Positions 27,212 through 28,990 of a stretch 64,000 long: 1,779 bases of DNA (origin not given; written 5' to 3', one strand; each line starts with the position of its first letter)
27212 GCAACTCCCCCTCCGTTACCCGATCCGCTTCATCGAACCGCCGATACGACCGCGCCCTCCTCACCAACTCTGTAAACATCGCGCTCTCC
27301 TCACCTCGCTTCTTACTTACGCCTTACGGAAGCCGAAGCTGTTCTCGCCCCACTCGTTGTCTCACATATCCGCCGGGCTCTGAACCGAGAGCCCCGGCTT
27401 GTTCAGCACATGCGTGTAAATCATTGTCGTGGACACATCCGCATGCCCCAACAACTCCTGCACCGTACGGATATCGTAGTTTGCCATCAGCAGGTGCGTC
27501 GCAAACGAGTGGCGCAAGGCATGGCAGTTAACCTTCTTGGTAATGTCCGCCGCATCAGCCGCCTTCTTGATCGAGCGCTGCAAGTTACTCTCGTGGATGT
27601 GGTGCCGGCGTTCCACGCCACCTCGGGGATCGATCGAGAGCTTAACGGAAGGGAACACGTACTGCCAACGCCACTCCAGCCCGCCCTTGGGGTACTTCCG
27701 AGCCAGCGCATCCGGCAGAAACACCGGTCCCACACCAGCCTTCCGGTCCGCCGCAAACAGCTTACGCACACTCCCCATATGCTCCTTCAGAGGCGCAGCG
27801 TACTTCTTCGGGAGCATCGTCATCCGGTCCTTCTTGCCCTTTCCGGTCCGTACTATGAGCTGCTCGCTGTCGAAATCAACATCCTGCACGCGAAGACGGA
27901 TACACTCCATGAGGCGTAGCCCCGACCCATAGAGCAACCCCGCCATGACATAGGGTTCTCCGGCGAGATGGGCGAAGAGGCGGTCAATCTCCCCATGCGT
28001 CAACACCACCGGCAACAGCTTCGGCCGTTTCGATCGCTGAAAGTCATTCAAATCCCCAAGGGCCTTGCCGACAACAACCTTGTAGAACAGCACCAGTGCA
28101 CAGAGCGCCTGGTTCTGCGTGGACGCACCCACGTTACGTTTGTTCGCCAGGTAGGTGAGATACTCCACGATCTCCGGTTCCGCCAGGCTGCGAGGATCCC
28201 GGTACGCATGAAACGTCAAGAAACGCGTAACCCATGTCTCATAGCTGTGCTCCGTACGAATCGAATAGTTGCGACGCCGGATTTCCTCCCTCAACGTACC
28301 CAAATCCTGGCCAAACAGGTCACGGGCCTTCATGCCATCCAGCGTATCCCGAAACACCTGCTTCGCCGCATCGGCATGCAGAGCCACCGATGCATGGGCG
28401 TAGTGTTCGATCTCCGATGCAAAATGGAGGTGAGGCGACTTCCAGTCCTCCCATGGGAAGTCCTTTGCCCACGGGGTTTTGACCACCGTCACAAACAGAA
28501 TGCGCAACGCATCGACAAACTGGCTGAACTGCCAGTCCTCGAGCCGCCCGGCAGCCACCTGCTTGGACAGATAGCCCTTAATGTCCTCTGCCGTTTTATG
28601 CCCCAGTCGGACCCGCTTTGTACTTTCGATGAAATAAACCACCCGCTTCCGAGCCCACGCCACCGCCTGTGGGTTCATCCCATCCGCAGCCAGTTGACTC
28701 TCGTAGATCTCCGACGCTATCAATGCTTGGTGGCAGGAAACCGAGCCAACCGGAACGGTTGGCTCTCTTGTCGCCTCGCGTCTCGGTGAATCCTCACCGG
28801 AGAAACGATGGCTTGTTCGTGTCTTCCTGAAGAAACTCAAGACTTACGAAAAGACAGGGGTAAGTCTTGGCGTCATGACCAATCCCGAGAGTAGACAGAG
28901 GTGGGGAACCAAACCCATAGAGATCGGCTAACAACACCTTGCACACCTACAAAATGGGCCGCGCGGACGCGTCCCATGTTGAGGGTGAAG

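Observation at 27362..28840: Integron integrase with ~100-170 aa N-terminal extension resembling a second SAM-like domain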

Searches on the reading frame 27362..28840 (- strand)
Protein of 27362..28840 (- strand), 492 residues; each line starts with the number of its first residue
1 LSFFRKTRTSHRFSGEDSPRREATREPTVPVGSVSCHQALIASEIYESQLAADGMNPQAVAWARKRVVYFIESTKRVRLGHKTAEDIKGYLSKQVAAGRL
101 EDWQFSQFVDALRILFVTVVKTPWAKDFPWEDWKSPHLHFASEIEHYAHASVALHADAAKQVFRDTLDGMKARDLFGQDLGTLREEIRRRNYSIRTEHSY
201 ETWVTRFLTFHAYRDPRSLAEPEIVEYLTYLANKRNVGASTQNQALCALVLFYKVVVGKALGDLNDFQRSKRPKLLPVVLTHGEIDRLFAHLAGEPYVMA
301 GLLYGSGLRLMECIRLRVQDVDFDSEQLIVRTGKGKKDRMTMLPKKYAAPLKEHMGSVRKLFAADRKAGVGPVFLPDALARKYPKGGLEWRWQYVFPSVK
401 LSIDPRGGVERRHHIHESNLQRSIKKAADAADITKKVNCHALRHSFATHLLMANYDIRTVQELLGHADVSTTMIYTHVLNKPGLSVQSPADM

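Call 3: search_protein_families(library=pfam, proteins=[window:27362-28840:-], max_evalue=1)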
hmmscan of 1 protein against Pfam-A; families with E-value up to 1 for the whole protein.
window:27362-28840:- (492 aa): 3 families
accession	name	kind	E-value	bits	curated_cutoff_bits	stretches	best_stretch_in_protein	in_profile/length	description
PF00589.27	Phage_integrase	-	1.5e-35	122.9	27.1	1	279-479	2-169/172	Phage integrase family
PF13495.12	Phage_int_SAM_4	-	1.3e-27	96.5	27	2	183-262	5-84/85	Phage integrase, N-terminal SAM-like domain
PF02899.23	Phage_int_SAM_1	-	0.00059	20.5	22.3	1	188-255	10-78/83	Phage integrase, N-terminal SAM-like domain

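Call 4: search_protein_families(library=ncbifam, proteins=[window:27362-28840:-], max_evalue=1)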
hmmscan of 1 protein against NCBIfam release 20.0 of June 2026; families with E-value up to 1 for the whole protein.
window:27362-28840:- (492 aa): 14 families
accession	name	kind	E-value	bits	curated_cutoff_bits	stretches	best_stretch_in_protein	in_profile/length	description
TIGR02249.1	integrase_gron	subfamily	2.7e-129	431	265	1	182-491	4-313/315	integron integrase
NF011946.0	PRK15417.1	equivalog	1.5e-97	326.8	435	1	180-491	17-328/337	integron integrase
NF040815.2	recomb_XerA_Arch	equivalog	2.1e-53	181.6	220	2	185-362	5-183/263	site-specific tyrosine recombinase/integron integrase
TIGR02224.1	recomb_XerC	equivalog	2.6e-46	158.3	335.15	2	413-478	212-277/295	tyrosine recombinase XerC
TIGR02225.1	recomb_XerD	equivalog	9.1e-45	153.2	329.6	2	411-480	207-276/290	site-specific tyrosine recombinase XerD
NF001399.0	PRK00283.1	subfamily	3.3e-43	148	279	1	190-480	20-285/300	tyrosine recombinase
NF002331.0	PRK01287.1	subfamily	1.9e-26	92.9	371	2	420-478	253-312/365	site-specific tyrosine recombinase XerC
NF003462.0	PRK05084.1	equivalog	5.4e-18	64.8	267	2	413-481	281-347/360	tyrosine recombinase XerS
NF007370.0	PRK09870.1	subfamily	2.9e-08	33.6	221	2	421-477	122-178/200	tyrosine-type DNA invertase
NF007371.0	PRK09871.1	subfamily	2.3e-05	24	222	1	419-477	115-173/198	tyrosine-type DNA invertase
NF040693.1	recomb_GmtY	equivalog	0.00029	20.2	340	1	438-477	392-431/441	gamma-mobile-trio recombinase GmtY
NF002685.0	PRK02436.1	equivalog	0.027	14.3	178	1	284-367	101-182/245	site-specific tyrosine recombinase XerD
NF047926.1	integrase_GmtZ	equivalog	0.038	11.9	600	1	427-478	420-470/784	gamma-mobile-trio integrase GmtZ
NF041502.1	integrase_1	equivalog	0.043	12.5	350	1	411-478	286-360/484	site-specific integrase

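Call 18: find_homologous_proteins(query=window:27362-28840:-, max_evalue=1e-40)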
Query window:27362-28840:- (492 aa): 8000 proteins with E <= 1e-40 among 8000 candidates; the best 120 are listed.
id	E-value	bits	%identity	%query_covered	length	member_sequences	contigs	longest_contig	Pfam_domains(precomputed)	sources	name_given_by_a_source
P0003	9.2e-298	1006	100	89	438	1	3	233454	PF13495.13,PF00589.28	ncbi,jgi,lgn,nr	ncbi:MAG: integron integrase [Kiritimatiellia bacterium]|jgi:integron integrase|nr:integron integras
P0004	1.6e-255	866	84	91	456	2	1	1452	PF13495.13,PF00589.28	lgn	-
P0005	6.4e-251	851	83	91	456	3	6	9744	PF13495.13,PF00589.28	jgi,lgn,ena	jgi:integron integrase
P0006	1.2e-231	788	76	91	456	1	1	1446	PF13495.13,PF00589.28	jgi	jgi:integron integrase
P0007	1.6e-231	787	76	91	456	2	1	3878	PF13495.13,PF00589.28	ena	-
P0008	3.1e-230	783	76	91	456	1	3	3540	PF13495.13,PF00589.28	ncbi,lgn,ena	-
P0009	1.4e-229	781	74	91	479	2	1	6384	PF13495.13,PF00589.28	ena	-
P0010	2.5e-227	773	75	91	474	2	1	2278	PF13495.13,PF00589.28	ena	-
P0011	7.7e-217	739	72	91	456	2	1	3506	PF13495.13,PF00589.28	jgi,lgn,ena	-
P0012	3.4e-173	595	58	91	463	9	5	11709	PF13495.13,PF00589.28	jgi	-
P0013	1.5e-171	589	58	91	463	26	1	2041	PF13495.13,PF00589.28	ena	-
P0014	3.2e-171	588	57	91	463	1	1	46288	PF13495.13,PF00589.28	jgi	jgi:integron integrase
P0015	1.6e-166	573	56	91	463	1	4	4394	PF13495.13,PF00589.28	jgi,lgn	jgi:integron integrase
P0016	1.0e-163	564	56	91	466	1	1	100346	PF13495.13,PF00589.28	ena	-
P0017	2.0e-163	563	57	91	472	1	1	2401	PF13495.13,PF00589.28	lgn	-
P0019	1.5e-159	550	54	91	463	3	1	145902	PF13495.13,PF00589.28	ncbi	-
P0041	5.0e-146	505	52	91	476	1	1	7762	PF13495.13,PF00589.28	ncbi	-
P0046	5.3e-140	485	53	89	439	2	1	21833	PF13495.13,PF00589.28,PF02899.24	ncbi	-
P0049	2.6e-139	483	52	91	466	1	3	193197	PF13495.13,PF00589.28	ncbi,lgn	-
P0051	1.9e-138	480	51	91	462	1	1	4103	PF13495.13,PF00589.28,PF02899.24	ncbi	-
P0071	8.4e-136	472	51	91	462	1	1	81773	PF13495.13,PF00589.28,PF02899.24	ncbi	-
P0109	3.1e-133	463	52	90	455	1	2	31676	PF13495.13,PF00589.28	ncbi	-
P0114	3.8e-133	463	51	89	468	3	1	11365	PF13495.13,PF00589.28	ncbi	-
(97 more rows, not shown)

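Call 50: find_related_loci(query=A4, collection=genome_contigs, flank=3000)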
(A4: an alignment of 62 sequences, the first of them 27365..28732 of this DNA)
Query A4 (456 aa) in genome_contigs; peptide patterns used: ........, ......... (x = any residue, [..] = any of these).
600 stretches matched a pattern (row limit reached: there are more); 600 encode a relative of the query (tblastn E <= 1e-3); the best 80 are kept; 80 distinct loci.
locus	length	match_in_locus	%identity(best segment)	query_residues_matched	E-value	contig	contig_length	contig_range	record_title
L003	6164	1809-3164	47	10-456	4e-133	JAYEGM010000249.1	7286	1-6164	MAG: Pseudomonadota bacterium isolate MAG246 MAG246_249, whole genome shotgun sequence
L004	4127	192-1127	55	144-455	5e-111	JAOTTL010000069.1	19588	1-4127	MAG: Betaproteobacteria bacterium isolate 13_July_SF_Bin19 13_July_SF_Bin19_scaffold_914_c1, whole genome shotgun sequen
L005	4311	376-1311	55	144-455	3e-109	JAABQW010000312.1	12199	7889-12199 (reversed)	MAG: Betaproteobacteria bacterium isolate S06.Bin119 Scaffold_92, whole genome shotgun sequence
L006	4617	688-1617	55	144-453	6e-109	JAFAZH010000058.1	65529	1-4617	MAG: Abditibacteriaceae bacterium isolate CP_BM_RX_R8_36 BM_RX_R8_k147_1307598, whole genome shotgun sequence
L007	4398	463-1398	54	144-455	1e-107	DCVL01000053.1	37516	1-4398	MAG TPA_asm: Geobacter sp. UBA2189 UBA2189_contig_2872, whole genome shotgun sequence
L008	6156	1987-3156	44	26-455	3e-106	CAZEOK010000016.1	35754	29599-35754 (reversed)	MAG TPA_asm: uncultured bacterium isolate binchicken_co232_174 genome assembly, contig: NODE_1953_length_35754_cov_5.965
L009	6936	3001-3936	53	144-455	3e-106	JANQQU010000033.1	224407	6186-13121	MAG: Calditrichia bacterium isolate IP29b_bin.38 k99_1290103, whole genome shotgun sequence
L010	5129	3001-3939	52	144-456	3e-105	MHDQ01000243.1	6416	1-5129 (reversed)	MAG: Nitrospinae bacterium RIFCSPLOWO2_12_FULL_45_22 rifcsplowo2_12_scaffold_44910, whole genome shotgun sequence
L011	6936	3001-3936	53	144-455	2e-105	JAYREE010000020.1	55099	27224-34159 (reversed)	MAG: Azonexus sp. isolate SH_SHASGE2bin.22 NODE_246_length_55099_cov_11.621735, whole genome shotgun sequence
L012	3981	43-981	54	144-456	4e-105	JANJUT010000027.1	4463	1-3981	MAG: Thiobacillus sp. isolate RXS2_metabat.bin.29 RXS2_k141_42850, whole genome shotgun sequence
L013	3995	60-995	55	144-455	5e-104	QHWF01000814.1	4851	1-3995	MAG: Acidobacteria bacterium isolate gp6 AA50 14_1009_16_40cm_scaffold_182584_curated, whole genome shotgun sequence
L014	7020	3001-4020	49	112-455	5e-103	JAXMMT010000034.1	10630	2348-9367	MAG: Coriobacteriia bacterium isolate O10_metabat.bin.1 k141_42420, whole genome shotgun sequence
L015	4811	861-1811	51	139-455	4e-103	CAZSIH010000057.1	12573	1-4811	MAG TPA_asm: uncultured bacterium isolate SRP092902_co1_51 genome assembly, contig: NODE_8208_length_12573_cov_6.986579,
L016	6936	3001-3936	52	144-455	2e-102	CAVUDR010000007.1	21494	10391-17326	MAG: uncultured beta proteobacterium isolate MFD02832.bin.3.67 genome assembly, contig: contig_2705, whole genome shotgu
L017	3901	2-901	54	156-455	1e-100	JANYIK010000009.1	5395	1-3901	MAG: Methylophilaceae bacterium isolate GL140_2_metabinner_63 GL140_2_k141_1852077, whole genome shotgun sequence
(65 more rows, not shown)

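Call 52: predict_structure(alignment_id=A4)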
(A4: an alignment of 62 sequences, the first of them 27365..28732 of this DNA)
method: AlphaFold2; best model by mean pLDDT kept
length: 456 residues; sequences in the alignment: 62
mean_pLDDT: 86.7   pTM: 0.60
mean pLDDT of the five models: 86.7, 86.5, 85.7, 84.7, 83.7
residues with pLDDT >= 90: 269; 70-90: 144; 50-70: 22; < 50: 21
segments of 3 or more residues with pLDDT < 50: 431-447
pLDDT, mean of each block of 10 residues (from residue 1): 61 91 91 81 84 91 90 94 91 94 89 73 71 87 94 83 95 95 94 93 91 95 87 78 94 96 96 92 92 72 86 96 96 90 86 94 87 88 94 95 92 89 79 41 49 90
secondary structure, 60 per line:
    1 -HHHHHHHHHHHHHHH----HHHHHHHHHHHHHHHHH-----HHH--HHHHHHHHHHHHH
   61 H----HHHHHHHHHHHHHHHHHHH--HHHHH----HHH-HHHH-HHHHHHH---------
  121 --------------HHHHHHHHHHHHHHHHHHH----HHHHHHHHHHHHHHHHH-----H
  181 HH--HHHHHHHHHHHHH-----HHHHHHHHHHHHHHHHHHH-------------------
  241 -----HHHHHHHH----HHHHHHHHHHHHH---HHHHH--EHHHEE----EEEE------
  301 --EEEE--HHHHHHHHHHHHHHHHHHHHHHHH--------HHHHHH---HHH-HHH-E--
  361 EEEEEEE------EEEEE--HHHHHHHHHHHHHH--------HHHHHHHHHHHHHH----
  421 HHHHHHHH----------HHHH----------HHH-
elements in order: H2-16 H21-37 H48-61 H66-84 H87-91 H100-103 H105-111 H135-153 H158-174 H185-197 H203-221 H246-253 H258-270 H274-278 E291-294 E303-306 H309-332 H341-346 E361-367 E374-378 H381-394 H403-416 H421-428 H439-442

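Call 56: list_cluster_members(proteins=[P0003, P0019, P0041, P0046, P0049, P0051, P0071, P0109, P0114, P0298])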
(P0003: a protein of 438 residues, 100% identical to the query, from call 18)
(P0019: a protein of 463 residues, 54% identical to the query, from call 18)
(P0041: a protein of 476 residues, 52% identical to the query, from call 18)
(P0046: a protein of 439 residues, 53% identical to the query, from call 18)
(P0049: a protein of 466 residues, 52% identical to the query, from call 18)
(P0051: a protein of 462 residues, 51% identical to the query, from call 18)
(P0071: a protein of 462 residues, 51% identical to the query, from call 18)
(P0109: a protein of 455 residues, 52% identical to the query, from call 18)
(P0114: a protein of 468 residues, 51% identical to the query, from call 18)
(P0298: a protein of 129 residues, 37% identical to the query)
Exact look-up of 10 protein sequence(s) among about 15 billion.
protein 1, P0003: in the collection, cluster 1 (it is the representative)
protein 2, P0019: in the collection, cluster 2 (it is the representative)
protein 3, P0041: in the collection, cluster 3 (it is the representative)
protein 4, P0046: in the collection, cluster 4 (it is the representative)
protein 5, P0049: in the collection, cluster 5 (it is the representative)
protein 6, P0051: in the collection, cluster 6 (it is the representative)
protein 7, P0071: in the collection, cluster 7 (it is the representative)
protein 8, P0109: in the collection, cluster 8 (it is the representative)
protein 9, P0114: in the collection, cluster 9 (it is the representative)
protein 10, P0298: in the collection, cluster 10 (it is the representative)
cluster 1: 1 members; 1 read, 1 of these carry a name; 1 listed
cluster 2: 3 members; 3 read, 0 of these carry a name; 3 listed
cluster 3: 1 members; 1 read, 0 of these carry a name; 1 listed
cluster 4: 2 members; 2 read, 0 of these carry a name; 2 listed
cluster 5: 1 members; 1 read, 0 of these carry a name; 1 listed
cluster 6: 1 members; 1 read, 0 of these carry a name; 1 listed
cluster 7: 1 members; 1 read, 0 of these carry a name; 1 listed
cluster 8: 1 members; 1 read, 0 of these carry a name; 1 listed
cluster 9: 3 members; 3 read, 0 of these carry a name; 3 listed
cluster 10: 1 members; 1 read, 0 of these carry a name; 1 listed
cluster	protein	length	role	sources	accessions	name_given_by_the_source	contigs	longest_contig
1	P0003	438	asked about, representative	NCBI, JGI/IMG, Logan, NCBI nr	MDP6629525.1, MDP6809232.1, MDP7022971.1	MAG: integron integrase [Kiritimatiellia bacterium] | integron integrase | integron integrase [Kiritimatiellia bacterium]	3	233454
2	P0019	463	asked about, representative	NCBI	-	-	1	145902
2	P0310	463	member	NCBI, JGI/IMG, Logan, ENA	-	-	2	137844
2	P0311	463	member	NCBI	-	-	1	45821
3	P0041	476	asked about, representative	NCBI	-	-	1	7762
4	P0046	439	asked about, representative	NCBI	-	-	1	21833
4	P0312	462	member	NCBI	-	-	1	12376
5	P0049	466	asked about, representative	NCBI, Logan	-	-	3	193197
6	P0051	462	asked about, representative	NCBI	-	-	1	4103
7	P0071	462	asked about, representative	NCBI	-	-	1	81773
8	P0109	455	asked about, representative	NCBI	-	-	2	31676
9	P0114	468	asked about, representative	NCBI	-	-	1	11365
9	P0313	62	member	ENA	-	-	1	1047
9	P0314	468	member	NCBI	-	-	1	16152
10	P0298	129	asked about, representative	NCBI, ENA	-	-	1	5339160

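Call 57: find_encoding_contigs(protein=P0005, flank=6000, max_places=3)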
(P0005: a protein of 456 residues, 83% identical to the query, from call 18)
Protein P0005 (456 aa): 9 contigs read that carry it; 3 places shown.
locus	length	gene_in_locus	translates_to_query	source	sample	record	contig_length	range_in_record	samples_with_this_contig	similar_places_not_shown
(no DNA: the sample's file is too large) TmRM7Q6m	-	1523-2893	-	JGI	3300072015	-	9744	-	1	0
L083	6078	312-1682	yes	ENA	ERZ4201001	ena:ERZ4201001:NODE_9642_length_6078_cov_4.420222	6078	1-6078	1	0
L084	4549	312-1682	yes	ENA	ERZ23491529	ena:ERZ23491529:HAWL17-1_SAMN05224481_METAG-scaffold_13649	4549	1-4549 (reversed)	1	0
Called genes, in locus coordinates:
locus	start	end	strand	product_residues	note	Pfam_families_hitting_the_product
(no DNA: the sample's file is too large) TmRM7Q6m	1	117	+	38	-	?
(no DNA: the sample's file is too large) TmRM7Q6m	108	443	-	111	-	-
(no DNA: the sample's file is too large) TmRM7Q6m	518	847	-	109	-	-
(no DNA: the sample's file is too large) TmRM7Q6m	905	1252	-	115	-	-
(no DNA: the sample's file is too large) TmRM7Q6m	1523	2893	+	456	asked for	PF13495:Phage_int_SAM_4, PF00589:Phage_integrase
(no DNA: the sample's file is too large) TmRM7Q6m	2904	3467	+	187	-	PF02545:Maf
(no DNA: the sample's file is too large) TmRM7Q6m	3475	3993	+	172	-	PF05635:23S_rRNA_IVP (weak)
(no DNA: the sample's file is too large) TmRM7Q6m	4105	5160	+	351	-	PF01207:Dus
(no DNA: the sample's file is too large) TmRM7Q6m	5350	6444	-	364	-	PF00437:T2SSE, PF13401:AAA_22 (weak)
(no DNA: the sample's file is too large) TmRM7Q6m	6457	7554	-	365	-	PF03739:LptF_LptG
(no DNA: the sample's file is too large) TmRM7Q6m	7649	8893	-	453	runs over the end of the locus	PF00206:Lyase_1, PF08328:ASL_C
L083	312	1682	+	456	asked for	PF13495:Phage_int_SAM_4, PF00589:Phage_integrase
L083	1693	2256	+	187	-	PF02545:Maf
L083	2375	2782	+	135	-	PF05635:23S_rRNA_IVP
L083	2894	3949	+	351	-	PF01207:Dus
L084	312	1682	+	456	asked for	PF13495:Phage_int_SAM_4, PF00589:Phage_integrase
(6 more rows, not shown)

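Call 58: find_encoding_contigs(protein=P0009, flank=6000, max_places=2)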
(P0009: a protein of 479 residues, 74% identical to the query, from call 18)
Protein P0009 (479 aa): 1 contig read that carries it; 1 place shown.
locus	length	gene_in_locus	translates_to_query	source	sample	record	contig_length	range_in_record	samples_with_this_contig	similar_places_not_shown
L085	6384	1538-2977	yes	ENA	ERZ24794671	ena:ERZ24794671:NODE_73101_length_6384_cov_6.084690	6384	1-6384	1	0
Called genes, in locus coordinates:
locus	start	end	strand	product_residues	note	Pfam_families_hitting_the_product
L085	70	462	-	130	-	PF04355:BamE (weak)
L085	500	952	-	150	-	-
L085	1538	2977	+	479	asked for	PF13495:Phage_int_SAM_4, PF00589:Phage_integrase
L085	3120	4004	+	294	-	-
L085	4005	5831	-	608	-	PF00069:Pkinase, PF07714:PK_Tyr_Ser-Thr, PF12773:DZR (weak)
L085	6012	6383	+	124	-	?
